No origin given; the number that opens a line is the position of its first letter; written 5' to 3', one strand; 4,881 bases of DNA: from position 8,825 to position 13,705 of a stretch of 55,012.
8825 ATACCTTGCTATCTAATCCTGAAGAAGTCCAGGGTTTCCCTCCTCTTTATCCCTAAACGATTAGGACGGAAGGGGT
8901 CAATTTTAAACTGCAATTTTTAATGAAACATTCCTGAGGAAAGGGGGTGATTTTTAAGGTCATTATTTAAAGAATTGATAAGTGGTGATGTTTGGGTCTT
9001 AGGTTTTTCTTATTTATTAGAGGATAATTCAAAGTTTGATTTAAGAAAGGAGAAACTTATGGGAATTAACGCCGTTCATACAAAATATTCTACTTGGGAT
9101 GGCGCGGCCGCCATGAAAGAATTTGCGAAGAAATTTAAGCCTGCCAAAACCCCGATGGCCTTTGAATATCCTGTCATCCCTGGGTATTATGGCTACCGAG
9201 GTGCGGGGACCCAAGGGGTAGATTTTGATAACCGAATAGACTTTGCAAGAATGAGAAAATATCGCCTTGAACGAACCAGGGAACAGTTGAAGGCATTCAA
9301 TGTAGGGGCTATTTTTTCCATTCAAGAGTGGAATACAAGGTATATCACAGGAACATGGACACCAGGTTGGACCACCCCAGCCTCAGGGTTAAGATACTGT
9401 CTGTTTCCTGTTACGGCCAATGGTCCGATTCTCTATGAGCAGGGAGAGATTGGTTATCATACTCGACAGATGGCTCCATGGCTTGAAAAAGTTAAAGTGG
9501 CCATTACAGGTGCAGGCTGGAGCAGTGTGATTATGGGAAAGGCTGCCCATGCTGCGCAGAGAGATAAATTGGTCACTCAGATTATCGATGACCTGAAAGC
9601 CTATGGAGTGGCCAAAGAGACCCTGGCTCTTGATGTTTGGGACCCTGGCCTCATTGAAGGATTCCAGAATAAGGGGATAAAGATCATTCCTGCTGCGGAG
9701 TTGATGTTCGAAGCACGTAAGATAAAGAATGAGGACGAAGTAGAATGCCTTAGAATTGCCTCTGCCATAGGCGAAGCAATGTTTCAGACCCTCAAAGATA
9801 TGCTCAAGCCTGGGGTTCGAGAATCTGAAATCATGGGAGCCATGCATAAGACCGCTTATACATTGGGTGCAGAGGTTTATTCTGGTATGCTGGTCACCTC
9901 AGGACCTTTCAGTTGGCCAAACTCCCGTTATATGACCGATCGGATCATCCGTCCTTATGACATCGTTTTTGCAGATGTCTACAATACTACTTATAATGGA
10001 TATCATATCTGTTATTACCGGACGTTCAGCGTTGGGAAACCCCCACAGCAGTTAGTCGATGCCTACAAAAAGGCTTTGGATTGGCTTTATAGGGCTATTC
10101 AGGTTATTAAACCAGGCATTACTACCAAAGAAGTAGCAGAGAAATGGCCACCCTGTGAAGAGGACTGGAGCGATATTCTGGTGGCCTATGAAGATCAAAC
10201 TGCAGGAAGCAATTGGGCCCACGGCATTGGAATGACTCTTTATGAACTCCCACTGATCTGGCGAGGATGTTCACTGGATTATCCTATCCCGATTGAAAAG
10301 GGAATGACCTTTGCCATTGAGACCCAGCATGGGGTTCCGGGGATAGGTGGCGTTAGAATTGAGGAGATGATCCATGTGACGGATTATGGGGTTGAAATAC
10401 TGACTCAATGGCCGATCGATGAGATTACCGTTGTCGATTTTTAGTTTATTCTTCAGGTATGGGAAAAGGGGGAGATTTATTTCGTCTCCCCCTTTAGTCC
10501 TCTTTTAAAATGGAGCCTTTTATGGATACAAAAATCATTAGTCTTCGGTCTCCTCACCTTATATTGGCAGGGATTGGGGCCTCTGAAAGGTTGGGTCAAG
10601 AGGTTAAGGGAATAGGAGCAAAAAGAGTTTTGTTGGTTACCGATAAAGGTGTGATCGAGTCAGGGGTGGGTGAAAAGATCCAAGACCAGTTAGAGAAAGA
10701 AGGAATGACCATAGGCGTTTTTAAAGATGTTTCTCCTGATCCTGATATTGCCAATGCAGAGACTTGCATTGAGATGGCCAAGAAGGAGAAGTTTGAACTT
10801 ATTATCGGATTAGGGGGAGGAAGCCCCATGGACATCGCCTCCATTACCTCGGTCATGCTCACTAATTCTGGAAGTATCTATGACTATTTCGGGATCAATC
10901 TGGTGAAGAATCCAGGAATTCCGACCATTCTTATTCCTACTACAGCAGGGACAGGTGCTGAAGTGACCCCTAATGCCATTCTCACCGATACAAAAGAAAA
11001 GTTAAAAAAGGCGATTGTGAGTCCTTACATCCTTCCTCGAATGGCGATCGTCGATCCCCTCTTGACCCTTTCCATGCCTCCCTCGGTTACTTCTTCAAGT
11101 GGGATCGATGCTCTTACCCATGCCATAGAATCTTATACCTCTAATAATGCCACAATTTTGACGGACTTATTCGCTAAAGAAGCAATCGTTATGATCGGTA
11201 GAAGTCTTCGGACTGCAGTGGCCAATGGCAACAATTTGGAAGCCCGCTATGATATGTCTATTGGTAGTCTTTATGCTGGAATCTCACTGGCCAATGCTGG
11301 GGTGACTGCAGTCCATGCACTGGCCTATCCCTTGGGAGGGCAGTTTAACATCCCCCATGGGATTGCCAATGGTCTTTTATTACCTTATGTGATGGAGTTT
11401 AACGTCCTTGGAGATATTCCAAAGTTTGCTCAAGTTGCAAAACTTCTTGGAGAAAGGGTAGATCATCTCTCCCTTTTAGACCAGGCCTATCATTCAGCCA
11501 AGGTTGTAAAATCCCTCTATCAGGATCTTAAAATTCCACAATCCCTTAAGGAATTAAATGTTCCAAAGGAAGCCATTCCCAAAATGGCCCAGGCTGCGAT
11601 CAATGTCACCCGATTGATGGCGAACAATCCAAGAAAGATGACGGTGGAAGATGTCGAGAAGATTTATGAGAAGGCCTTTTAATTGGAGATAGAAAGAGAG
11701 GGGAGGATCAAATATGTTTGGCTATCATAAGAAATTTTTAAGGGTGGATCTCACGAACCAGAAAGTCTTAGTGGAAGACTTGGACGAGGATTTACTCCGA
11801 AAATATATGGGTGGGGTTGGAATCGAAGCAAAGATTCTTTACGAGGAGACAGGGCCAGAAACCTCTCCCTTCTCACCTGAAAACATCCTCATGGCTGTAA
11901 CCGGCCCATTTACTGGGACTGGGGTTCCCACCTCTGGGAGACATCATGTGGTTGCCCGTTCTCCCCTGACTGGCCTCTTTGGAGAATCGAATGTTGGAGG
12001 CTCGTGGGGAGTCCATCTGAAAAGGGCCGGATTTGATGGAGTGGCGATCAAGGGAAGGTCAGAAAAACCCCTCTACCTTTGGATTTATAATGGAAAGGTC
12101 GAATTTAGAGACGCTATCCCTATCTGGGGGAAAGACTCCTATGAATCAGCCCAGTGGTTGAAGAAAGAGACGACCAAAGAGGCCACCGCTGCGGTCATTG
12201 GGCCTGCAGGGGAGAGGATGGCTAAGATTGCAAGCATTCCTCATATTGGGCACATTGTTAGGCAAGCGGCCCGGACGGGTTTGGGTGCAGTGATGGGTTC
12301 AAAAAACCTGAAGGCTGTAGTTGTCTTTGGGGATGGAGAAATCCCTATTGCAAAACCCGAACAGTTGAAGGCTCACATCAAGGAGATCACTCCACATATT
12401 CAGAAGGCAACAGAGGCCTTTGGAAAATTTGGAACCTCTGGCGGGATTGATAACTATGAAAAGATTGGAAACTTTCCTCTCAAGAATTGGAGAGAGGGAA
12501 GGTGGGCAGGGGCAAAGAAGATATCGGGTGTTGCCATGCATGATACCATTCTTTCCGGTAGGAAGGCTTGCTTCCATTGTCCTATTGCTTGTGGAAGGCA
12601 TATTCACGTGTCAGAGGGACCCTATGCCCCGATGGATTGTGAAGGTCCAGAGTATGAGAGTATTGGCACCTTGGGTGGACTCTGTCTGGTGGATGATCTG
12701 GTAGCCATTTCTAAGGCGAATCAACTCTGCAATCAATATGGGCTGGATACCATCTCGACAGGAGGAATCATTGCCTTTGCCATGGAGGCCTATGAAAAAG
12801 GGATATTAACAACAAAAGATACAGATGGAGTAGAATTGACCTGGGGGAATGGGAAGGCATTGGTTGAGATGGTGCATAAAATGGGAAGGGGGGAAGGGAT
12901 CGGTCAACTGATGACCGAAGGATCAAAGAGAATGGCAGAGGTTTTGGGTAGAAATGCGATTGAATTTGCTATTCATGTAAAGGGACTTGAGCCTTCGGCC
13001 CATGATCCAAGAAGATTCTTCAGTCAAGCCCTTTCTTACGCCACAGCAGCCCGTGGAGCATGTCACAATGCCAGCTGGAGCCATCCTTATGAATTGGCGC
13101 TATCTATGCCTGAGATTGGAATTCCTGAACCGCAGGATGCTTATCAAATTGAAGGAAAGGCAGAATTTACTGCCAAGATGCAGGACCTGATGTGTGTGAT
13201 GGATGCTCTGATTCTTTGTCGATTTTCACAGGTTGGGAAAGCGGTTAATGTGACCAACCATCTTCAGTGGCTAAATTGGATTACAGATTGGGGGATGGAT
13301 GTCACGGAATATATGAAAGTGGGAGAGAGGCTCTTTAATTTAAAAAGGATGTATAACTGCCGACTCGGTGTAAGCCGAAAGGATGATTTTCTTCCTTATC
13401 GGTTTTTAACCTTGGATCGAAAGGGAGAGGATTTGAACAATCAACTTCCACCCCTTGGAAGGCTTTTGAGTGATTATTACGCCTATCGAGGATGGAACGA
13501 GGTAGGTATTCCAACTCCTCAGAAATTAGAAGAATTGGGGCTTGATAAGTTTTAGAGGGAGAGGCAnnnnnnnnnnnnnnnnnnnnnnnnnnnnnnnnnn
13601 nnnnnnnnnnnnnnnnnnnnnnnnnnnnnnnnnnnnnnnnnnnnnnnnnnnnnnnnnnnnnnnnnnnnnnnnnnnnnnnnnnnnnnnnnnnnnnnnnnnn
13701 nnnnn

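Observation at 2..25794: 26-kb co-directional catabolic supercluster: Mo-hydroxylase + two tungsten-type AORs + pyridine-carboxylate-pathway-like hydrolases, possibly an anaerobic N-heteroaromatic acid route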

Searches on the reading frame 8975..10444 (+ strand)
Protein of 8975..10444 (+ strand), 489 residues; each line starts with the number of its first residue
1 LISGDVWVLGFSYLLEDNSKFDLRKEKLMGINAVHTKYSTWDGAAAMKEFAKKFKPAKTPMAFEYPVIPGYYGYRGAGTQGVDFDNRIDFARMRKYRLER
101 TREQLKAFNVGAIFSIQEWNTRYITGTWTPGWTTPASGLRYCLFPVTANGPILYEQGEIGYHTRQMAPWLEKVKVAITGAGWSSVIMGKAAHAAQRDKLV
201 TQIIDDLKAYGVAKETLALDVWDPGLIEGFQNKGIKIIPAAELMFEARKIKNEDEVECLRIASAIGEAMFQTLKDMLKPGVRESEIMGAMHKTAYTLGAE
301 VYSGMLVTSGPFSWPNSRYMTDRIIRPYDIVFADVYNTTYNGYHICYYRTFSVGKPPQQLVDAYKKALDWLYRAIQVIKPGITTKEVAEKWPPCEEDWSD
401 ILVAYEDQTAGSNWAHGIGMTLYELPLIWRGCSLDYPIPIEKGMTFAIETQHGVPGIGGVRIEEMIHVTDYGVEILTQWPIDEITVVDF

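Call 4: search_protein_families(library=pfam, proteins=[window:8975-10444:+], max_evalue=0.001)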
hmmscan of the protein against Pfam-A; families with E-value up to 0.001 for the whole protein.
window:8975-10444:+ (489 aa): 2 families
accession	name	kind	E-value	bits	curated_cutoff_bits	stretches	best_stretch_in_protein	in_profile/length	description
PF00557.29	Peptidase_M24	-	1.4e-31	110.3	23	1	257-470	1-208/208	Metallopeptidase family M24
PF01321.24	Creatinase_N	-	0.00029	21.8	22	0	97-200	1-74/128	Creatinase/Prolidase N-terminal domain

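Call 6: search_protein_families(library=ncbifam, proteins=[window:8975-10444:+], max_evalue=0.00001)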
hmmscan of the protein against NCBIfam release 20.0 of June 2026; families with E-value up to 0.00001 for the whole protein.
window:8975-10444:+ (489 aa): 11 families
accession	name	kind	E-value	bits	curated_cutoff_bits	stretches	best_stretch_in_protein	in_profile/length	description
NF043017.1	DimsulpropLyDddP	equivalog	7.8e-28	97.4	600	1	89-483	50-440/443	dimethylsulfonioproprionate lyase DddP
NF040821.1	dipep_PepQ_Arch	equivalog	4.4e-19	68.7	630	1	228-478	102-340/346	Xaa-Pro dipeptidase PepQ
NF007310.0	PRK09795.1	equivalog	4.7e-16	58.5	393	1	246-480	123-352/361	aminopeptidase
TIGR02993.1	ectoine_eutD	equivalog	1e-14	54.5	613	1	236-480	144-384/391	ectoine hydrolase DoeA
NF038259.1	ectoine_DoeA_2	exception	1.7e-13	50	575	1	244-475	147-375/386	ectoine hydrolase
TIGR00500.1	met_pdase_I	equivalog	1.9e-11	44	171.35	1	322-449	81-200/247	type I methionyl aminopeptidase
NF011174.0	PRK14576.1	subfamily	1e-07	31.2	487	1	232-478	159-396/405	putative endopeptidase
NF008131.0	PRK10879.1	equivalog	3.9e-07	29.2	465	0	243-389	166-313/438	Xaa-Pro aminopeptidase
NF011720.0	PRK15173.1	subfamily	3.8e-06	26.1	420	1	238-484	103-340/343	peptidase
NF011173.0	PRK14575.1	equivalog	4e-06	26.1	850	1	238-484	166-403/406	putative peptidase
NF008970.0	PRK12318.1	equivalog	5.5e-06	25.8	267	0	328-450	129-242/291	methionyl aminopeptidase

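Call 16: search_solved_structures(query=window:8975-10444:+, max_evalue=0.00001)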
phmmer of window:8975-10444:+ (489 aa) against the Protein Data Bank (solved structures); distinct sequences matched with E-value up to 0.00001: 39.
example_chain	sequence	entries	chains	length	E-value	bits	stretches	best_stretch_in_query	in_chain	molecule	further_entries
3q6d_A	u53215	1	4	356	1.1e-23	86.8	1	235-482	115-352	Proline dipeptidase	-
5cdl_A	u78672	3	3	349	4.7e-21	78.2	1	247-478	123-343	Proline dipeptidase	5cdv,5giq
5giu_A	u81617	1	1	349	4.7e-21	78.2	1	247-478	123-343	Proline dipeptidase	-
4ege_A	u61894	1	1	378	1e-18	70.5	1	234-480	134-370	Dipeptidase PepE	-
1pv9_A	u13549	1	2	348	6.1e-18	67.9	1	215-478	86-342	Xaa-Pro dipeptidase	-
2zsg_A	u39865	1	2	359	2e-17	66.2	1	236-481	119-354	Aminopeptidase P, putative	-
1wn1_A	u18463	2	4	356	2.6e-16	62.6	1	221-470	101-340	dipeptidase | 356aa long hypothetical dipeptidase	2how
1wy2_A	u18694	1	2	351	8.7e-15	57.5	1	225-478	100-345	Xaa-Pro dipeptidase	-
4b28_A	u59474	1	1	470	2.1e-14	56.3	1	89-483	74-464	METALLOPEPTIDASE, FAMILY M24, PUTATIVE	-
4s00_A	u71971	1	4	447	1.2e-13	53.7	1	91-483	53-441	Peptidase M24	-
7k3u_A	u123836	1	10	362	2.7e-13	52.6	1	235-479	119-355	Aminopeptidase P family protein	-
7n02_A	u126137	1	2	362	4.1e-13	52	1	234-479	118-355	Aminopeptidase P family protein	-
4zng_C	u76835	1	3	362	4.1e-13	52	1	235-479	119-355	Prolidase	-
6xmr_A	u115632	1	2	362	4.1e-13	52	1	235-479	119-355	Aminopeptidase P family protein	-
4s01_A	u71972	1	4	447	5e-13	51.7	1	91-483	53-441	Peptidase M24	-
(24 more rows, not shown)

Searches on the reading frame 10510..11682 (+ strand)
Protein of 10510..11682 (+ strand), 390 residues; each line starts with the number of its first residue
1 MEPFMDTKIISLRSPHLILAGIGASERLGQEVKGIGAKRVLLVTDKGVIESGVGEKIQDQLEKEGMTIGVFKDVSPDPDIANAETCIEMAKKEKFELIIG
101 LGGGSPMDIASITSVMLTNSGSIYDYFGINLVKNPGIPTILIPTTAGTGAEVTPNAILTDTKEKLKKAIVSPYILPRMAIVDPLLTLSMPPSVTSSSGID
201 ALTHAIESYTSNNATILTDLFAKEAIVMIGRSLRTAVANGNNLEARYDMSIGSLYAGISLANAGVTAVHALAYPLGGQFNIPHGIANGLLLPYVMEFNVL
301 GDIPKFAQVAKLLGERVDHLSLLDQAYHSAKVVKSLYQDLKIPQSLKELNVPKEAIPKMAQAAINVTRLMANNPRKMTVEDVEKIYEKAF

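Call 4: search_protein_families(library=pfam, proteins=[window:10510-11682:+], max_evalue=0.001)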
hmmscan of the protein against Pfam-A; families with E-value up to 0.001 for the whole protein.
window:10510-11682:+ (390 aa): 3 families
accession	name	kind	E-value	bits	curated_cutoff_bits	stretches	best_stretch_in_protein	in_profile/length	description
PF25137.1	ADH_Fe_C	-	7.3e-56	189.4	27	1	196-390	3-194/194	Fe-containing alcohol dehydrogenase family, C-terminal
PF00465.25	Fe-ADH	-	1.6e-49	168.2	31.3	1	15-183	1-168/168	Iron-containing alcohol dehydrogenase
PF13685.12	Fe-ADH_2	-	1.1e-10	42.1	28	1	23-115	5-95/149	Iron-containing alcohol dehydrogenase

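Call 6: search_protein_families(library=ncbifam, proteins=[window:10510-11682:+], max_evalue=0.00001)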
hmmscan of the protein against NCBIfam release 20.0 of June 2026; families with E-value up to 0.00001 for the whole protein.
window:10510-11682:+ (390 aa): 17 families
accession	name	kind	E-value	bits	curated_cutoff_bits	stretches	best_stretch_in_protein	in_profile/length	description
NF041833.1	Fe_ADH_ErcA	equivalog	5.9e-105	351.5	550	1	18-390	11-382/382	alcohol dehydrogenase-like regulatory protein ErcA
TIGR02638.1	lactal_redase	equivalog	9.6e-100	334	523.15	1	16-386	8-379/379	lactaldehyde reductase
NF053866.1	CholDhdGbsBBac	equivalog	2e-94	316.4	550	1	9-390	9-391/392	choline dehydrogenase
NF007911.0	PRK10624.1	equivalog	3.5e-94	315.9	537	1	20-390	13-382/382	lactaldehyde reductase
NF050025.1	SulfAcetaldRedSarD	equivalog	4e-94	315.6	700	1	17-390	10-385/385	sulfoacetaldehyde reductase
NF007363.0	PRK09860.1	equivalog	1.2e-73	248.4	581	1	32-389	26-382/383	L-threonine dehydrogenase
NF010378.0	PRK13805.1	equivalog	9e-71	238.9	951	1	23-390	470-864/872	bifunctional acetaldehyde-CoA/alcohol dehydrogenase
NF058672.1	4HyButDHCUPNE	equivalog_domain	2.8e-69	234.1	500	1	21-389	13-377/378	4-hydroxybutyrate dehydrogenase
NF011998.0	PRK15454.1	equivalog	5.1e-62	209.8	556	1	9-388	21-393/395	ethanolamine utilization ethanol dehydrogenase EutG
TIGR03405.1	Phn_Fe-ADH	equivalog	2.3e-52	178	423.7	1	18-368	7-348/355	iron-containing alcohol dehydrogenase PsrA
TIGR04266.1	NDMA_methanol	equivalog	2.2e-39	135.5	625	1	18-355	19-360/420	NDMA-dependent methanol dehydrogenase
NF011717.0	PRK15138.1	equivalog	1.5e-23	83.5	645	1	11-389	5-386/387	alcohol dehydrogenase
NF041822.1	daptide_DH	equivalog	6.1e-20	71.4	300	1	39-250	2-220/363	daptide-type RiPP biosynthesis dehydogenase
NF006941.0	PRK09423.1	subfamily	1.4e-11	43.9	336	1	12-115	5-105/367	glycerol dehydrogenase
NF002022.0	PRK00843.1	equivalog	9.8e-08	31.3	413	1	9-116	5-109/350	NAD(P)-dependent glycerol-1-phosphate dehydrogenase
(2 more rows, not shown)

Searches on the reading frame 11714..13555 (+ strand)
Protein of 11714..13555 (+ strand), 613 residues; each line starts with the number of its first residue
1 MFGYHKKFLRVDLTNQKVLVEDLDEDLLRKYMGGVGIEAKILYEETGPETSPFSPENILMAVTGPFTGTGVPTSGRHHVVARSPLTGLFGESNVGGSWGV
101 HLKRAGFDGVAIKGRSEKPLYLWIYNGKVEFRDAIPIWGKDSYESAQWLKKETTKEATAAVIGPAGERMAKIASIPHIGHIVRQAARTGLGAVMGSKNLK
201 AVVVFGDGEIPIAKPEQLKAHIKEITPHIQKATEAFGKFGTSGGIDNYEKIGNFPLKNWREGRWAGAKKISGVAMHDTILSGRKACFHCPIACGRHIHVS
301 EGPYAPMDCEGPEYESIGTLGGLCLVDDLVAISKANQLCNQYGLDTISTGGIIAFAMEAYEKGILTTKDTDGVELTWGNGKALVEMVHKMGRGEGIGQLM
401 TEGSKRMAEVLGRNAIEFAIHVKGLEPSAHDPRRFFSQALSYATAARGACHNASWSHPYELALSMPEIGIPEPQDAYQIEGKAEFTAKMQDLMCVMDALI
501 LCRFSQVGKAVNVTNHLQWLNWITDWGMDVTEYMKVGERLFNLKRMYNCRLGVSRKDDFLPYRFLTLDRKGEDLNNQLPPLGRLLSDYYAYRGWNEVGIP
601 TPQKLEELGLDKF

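Call 4: search_protein_families(library=pfam, proteins=[window:11714-13555:+], max_evalue=0.001)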
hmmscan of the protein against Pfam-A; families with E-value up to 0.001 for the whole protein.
window:11714-13555:+ (613 aa): 2 families
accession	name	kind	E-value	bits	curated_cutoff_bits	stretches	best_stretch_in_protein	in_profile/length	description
PF01314.23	AFOR_C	-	4.6e-131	437.9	27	1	227-610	11-385/385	Aldehyde ferredoxin oxidoreductase, domains 2 & 3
PF02730.20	AFOR_N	-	9.2e-75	251.2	29.8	1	7-206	2-198/199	Aldehyde ferredoxin oxidoreductase, N-terminal domain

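Call 6: search_protein_families(library=ncbifam, proteins=[window:11714-13555:+], max_evalue=0.00001)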
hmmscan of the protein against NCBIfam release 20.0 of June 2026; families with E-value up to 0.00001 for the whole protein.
window:11714-13555:+ (613 aa): 2 families
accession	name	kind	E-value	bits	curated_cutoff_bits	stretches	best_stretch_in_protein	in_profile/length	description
NF007354.0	PRK09849.1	equivalog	3.1e-53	181.4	868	1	2-221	6-222/703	aldehyde ferredoxin oxidoreductase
NF040818.1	GAPOR_Arch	equivalog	4e-14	51.8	1300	1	8-126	5-120/654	glyceraldehyde-3-phosphate:ferredoxin oxidoreductase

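Call 10: search_solved_structures(query=window:11714-13555:+, max_evalue=1e-10)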
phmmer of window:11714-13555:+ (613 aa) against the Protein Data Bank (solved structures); distinct sequences matched with E-value up to 1e-10: 9.
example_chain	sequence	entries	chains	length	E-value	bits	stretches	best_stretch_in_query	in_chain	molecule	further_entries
9mqx_D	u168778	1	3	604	2.7e-127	429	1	1-610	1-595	Aldehyde:ferredoxin oxidoreductase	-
9g7j_A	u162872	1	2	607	4.9e-126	424.8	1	1-613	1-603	Aldehyde ferredoxin oxidoreductase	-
1aor_A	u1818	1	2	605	6.9e-125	421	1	1-613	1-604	ALDEHYDE FERREDOXIN OXIDOREDUCTASE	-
8c0z_A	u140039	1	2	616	8.5e-105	354.6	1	3-610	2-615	Aldehyde:ferredoxin oxidoreductase,tungsten-containing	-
1b25_A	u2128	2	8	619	1.4e-91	311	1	1-611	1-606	PROTEIN (FORMALDEHYDE FERREDOXIN OXIDOREDUCTASE) | FORMALDEHYDE FERREDOXIN OXIDOREDUCTASE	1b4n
9q1t_A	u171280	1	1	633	3.4e-87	296.5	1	2-611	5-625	Tungsten-dependent aldehyde oxidoreductase WOR83 from Haloferax volcanii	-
6x6u_A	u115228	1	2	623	2.1e-72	247.6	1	1-610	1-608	Formaldehyde:ferredoxin oxidoreductase wor5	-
6x1o_A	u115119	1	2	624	2.1e-72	247.6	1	1-610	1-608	Formaldehyde:ferredoxin oxidoreductase wor5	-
4z3w_A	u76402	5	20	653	5e-61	210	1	9-420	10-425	Benzoyl-CoA reductase, putative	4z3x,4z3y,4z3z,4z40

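Call 19: find_related_loci(query=window:11714-13555:+, collection=genome_contigs, flank=10000)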
Query window:11714-13555:+ (613 aa) in genome_contigs; peptide patterns used: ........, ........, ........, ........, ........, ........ (x = any residue, [..] = any of these).
38 stretches matched a pattern; 18 encode a relative of the query (tblastn E <= 1e-3); 18 distinct loci.
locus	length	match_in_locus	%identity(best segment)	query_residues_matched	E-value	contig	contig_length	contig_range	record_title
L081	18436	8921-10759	93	1-613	0e+0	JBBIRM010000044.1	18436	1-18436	MAG: Deltaproteobacteria bacterium isolate SIF170217_bin_35 NODE_3322_length_18436_cov_4.826723, whole genome shotgun se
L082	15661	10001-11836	84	1-612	0e+0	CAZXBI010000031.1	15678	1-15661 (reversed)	MAG TPA_asm: uncultured Syntrophorhabdus sp. isolate SRP302447_co4_432 genome assembly, contig: NODE_9891_length_15678_c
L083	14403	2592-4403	86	1-604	0e+0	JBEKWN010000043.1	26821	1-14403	MAG: Thermodesulfobacteriota bacterium isolate SPRUCE 629 SPRUCE_629_43, whole genome shotgun sequence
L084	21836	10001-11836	84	1-612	0e+0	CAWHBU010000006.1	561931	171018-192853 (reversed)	MAG: uncultured delta proteobacterium isolate MFD03726.bin.2.155 genome assembly, contig: contig_11712, whole genome sho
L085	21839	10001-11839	84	1-613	0e+0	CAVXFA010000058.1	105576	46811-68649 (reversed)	MAG: uncultured delta proteobacterium isolate MFD04408.bin.1.124 genome assembly, contig: contig_33472, whole genome sho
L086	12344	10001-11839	82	1-613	0e+0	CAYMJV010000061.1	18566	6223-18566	MAG TPA_asm: uncultured Syntrophaceae bacterium isolate binchicken_co378_81 genome assembly, contig: NODE_2322_length_18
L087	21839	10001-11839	75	1-613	0e+0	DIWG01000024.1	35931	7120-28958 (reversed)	MAG TPA_asm: Syntrophaceae bacterium UBA6112 UBA6112_contig_21365, whole genome shotgun sequence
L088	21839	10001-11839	75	1-613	0e+0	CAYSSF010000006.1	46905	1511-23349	MAG TPA_asm: uncultured Syntrophaceae bacterium isolate SRP062349_co5_36 genome assembly, contig: NODE_161_length_46905_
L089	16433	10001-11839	71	1-613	0e+0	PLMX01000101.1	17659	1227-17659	MAG: Syntrophaceae bacterium isolate fen_1164 73.20120800_E2X.21_contig_26764, whole genome shotgun sequence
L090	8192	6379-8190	72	1-604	0e+0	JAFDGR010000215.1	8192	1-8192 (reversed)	MAG: Deltaproteobacteria bacterium isolate Meg22_1012_Bin_323 Meg22_1012_Bin_323_scaffold_50173, whole genome shotgun se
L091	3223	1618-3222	78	1-535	0e+0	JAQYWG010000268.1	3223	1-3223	MAG: Thermodesulfobacteriota bacterium isolate Hel238_bin70strict NODE_268_length_3223_cov_5.448506, whole genome shotgu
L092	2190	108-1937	67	1-610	0e+0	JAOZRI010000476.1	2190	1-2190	MAG: Desulfobacula sp. isolate GMC6.concoct.268_sub GMC6_113647_length_2190_cov_4.061827, whole genome shotgun sequence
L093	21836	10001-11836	64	1-612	0e+0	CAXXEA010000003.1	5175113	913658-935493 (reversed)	MAG: Desulfobacterales bacterium isolate 84c40b14-595f-4247-b5ef-7e7784979392 genome assembly, contig: contig_3, whole g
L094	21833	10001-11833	63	1-611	0e+0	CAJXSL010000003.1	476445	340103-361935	MAG TPA_asm: uncultured Desulfobacteraceae bacterium isolate SRR6201696_bin.17_MetaBAT_v2.12.1_MAG genome assembly, cont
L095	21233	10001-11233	82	203-613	0e+0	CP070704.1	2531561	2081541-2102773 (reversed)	MAG: Deltaproteobacteria bacterium isolate bin55 chromosome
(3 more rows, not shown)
